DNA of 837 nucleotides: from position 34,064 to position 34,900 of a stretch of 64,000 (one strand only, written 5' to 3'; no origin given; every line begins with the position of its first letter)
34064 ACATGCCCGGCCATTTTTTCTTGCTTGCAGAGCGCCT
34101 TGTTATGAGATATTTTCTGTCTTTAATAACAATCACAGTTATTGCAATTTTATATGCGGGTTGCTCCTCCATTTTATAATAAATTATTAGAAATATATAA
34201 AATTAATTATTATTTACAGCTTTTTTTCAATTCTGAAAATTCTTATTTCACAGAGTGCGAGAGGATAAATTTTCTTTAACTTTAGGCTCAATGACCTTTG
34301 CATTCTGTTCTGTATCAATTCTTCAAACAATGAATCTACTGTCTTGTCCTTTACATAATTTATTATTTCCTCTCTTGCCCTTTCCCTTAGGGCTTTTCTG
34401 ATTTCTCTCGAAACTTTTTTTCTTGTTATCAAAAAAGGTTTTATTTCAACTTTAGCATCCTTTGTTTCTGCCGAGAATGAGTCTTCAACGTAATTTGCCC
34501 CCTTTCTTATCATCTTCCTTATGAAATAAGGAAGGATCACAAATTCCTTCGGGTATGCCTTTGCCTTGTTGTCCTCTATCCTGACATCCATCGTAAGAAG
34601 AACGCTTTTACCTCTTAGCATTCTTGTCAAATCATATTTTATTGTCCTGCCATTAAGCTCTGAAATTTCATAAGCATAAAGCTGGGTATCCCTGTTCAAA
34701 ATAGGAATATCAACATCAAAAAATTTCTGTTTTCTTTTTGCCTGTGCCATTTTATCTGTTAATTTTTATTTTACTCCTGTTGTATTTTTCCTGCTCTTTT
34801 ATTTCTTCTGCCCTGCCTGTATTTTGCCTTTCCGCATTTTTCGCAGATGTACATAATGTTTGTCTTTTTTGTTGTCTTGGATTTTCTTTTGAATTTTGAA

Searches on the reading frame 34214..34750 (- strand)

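Call 53: search_protein_families(library=pfam, max_evalue=0.01, proteins=[window:34214-34750:-])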
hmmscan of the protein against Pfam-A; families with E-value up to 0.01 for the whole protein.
window:34214-34750:- (178 aa): 1 family
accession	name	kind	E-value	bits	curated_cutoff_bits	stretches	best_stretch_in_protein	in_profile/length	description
PF01015.23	Ribosomal_S3Ae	-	4.9e-14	52.7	29.3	1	25-176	33-189/191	Ribosomal S3Ae family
